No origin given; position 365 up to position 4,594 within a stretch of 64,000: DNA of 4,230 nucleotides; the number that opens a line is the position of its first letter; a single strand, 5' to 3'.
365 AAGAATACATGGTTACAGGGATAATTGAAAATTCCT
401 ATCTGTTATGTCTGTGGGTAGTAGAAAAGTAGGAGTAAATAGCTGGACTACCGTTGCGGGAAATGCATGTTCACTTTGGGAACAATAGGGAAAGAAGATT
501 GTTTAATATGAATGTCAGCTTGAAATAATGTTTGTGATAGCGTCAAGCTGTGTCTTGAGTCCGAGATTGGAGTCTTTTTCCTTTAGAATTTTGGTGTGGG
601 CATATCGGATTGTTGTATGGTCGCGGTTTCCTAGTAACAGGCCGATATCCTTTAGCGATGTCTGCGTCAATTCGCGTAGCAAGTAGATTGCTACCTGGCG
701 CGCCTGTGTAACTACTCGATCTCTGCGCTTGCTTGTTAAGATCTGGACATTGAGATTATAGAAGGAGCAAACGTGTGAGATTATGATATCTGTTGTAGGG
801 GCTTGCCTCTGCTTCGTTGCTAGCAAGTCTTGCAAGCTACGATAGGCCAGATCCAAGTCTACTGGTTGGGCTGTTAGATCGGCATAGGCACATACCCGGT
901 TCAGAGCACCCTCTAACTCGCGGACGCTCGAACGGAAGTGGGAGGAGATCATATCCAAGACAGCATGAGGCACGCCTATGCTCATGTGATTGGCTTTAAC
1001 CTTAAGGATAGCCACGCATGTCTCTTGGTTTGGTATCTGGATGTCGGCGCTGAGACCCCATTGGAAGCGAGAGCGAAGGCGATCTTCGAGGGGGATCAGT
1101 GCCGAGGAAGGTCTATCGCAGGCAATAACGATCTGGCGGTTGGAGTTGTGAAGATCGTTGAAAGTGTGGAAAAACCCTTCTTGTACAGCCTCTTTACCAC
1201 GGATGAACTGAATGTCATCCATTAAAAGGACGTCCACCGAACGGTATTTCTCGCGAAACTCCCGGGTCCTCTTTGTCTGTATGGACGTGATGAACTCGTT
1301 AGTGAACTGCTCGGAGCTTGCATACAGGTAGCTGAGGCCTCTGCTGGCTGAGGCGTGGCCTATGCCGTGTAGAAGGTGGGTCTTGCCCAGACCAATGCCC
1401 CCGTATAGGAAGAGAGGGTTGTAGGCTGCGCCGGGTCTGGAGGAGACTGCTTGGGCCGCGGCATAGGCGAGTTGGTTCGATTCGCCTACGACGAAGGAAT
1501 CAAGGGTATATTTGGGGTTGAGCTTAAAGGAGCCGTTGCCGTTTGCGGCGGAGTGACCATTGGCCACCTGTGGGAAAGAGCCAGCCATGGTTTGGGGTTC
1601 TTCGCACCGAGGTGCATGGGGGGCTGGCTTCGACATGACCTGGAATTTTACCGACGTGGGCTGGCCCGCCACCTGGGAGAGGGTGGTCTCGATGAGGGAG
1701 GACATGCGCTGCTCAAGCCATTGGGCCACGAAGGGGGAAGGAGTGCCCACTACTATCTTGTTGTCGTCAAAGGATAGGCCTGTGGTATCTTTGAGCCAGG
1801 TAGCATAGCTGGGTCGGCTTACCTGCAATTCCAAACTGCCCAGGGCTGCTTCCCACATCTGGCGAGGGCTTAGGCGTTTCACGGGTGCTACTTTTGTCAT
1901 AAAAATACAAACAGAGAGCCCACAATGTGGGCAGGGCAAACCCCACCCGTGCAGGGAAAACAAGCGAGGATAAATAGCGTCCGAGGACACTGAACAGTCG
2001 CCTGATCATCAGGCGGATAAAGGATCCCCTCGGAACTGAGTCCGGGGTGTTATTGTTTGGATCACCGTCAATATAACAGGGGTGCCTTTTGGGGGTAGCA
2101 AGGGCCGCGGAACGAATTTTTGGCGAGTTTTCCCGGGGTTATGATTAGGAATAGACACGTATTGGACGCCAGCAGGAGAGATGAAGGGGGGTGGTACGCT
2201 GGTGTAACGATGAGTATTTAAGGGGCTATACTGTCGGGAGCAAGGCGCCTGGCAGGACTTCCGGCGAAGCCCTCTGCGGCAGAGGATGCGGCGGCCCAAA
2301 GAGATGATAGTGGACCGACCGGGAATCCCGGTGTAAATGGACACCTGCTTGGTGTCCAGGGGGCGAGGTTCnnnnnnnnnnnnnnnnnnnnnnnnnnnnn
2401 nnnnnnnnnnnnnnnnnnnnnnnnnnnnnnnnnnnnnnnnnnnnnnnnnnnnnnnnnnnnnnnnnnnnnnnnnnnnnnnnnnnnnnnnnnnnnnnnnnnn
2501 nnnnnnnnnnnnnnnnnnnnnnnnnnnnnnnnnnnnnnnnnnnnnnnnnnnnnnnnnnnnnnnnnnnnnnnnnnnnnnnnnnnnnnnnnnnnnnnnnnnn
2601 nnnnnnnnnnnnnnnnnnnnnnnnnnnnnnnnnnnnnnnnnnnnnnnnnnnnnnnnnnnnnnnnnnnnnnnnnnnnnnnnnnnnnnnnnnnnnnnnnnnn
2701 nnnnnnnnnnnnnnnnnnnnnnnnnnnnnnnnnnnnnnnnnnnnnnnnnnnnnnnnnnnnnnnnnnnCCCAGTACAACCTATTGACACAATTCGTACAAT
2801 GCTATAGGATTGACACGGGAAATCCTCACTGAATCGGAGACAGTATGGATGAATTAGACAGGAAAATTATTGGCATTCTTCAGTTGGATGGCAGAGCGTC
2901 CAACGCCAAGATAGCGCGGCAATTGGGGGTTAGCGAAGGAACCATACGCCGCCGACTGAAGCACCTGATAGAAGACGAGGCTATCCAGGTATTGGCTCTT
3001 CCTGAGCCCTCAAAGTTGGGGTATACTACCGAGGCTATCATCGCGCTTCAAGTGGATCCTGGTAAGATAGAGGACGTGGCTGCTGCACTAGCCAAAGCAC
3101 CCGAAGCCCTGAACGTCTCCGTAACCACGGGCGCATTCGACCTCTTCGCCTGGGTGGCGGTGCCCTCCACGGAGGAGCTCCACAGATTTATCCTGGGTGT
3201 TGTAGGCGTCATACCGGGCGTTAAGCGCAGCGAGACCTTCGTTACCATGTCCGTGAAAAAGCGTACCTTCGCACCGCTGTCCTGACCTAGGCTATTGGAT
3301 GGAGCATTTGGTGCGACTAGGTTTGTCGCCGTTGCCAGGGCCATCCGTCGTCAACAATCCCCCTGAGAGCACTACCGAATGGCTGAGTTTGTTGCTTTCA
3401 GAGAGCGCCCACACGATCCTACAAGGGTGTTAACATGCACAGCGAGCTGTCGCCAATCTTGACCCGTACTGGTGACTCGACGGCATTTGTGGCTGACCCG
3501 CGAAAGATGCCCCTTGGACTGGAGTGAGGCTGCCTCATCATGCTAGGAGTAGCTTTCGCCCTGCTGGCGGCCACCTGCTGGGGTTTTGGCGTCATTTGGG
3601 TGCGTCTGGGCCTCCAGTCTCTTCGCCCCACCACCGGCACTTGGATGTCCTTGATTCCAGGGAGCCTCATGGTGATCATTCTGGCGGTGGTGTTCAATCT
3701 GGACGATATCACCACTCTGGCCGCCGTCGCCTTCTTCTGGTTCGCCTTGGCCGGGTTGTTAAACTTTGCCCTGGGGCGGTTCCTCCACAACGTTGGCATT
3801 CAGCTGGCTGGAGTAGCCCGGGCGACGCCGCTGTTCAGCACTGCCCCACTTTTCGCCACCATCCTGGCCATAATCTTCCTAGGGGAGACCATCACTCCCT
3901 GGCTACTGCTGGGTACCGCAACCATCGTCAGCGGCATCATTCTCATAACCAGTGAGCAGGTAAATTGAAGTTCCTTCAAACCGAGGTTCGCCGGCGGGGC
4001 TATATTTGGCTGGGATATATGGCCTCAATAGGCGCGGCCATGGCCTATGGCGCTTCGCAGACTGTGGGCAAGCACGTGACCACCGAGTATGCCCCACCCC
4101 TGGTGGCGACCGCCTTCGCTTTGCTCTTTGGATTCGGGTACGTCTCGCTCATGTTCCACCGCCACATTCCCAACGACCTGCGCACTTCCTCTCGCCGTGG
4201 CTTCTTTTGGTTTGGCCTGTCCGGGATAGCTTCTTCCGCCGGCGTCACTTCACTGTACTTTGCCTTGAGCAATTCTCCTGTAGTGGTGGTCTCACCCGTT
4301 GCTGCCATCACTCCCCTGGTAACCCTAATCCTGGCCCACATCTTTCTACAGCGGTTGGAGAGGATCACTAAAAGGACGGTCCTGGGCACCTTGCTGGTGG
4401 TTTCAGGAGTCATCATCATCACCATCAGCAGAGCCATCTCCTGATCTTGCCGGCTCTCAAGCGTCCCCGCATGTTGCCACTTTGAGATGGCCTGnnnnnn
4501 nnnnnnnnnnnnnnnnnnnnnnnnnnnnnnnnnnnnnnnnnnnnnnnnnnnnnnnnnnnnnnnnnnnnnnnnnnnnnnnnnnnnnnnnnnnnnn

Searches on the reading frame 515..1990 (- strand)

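Call 66: search_protein_families(library=pfam, proteins=[window:515-1990:-], max_evalue=0.00001)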
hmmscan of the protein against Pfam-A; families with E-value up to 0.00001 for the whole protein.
window:515-1990:- (491 aa): 5 families
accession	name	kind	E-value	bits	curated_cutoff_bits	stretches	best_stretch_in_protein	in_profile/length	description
PF00308.24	Bac_DnaA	-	1.4e-63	214.4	23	1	157-315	1-161/162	Bacterial DnaA ATPAse domain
PF08299.17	Bac_DnaA_C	-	3.5e-23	81.9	31.5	1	401-468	2-69/69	Bacterial dnaA protein helix-turn-helix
PF11638.13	DnaA_N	-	1.5e-09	37.9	24.6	1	44-105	2-64/65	DnaA N-terminal domain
PF01695.23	IstB_IS21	-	1e-06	28.9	24.1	1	193-292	95-193/238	IstB-like ATP binding protein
PF00004.35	AAA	-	2e-06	28.7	21.2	1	194-310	2-128/131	ATPase family associated with various cellular activities (AAA)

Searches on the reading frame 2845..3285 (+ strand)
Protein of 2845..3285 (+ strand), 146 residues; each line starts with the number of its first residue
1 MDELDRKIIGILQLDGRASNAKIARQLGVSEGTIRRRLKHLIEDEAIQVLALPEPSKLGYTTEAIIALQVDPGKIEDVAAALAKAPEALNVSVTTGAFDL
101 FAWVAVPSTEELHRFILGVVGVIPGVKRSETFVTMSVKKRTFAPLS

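Call 66: search_protein_families(library=pfam, proteins=[window:2845-3285:+], max_evalue=0.00001)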
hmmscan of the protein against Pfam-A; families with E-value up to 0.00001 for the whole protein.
window:2845-3285:+ (146 aa): 5 families
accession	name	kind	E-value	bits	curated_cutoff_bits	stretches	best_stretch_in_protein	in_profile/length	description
PF13404.12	HTH_AsnC-type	-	5.1e-17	61.8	27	1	1-41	1-41/42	AsnC-type helix-turn-helix domain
PF01037.27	AsnC_trans_reg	-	2.1e-15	56.8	25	1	67-136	2-72/73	Lrp/AsnC ligand binding domain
PF13412.12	HTH_24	-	1e-14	54.3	21.9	1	1-47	1-47/48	Winged helix-turn-helix DNA-binding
PF22482.2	AsnC_trans_reg_3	-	6.3e-11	42.7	24.4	1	75-140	24-88/95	PF0864 C-terminal dimeric alpha+beta barrel domain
PF08279.18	HTH_11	-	2.8e-06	27.6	25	0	6-60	3-54/55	HTH domain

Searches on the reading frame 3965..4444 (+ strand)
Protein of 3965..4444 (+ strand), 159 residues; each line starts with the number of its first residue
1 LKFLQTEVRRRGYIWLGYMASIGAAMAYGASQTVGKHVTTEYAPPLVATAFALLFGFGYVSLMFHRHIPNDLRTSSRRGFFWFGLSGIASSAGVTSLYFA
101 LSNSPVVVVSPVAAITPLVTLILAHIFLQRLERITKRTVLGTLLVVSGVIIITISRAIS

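Call 66: search_protein_families(library=pfam, proteins=[window:3965-4444:+], max_evalue=0.00001)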
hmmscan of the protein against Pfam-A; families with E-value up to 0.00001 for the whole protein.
window:3965-4444:+ (159 aa): 1 family
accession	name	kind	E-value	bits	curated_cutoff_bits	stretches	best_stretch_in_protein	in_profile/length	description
PF00892.27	EamA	-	2e-17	64.1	28.2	1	16-153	2-134/135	EamA-like transporter family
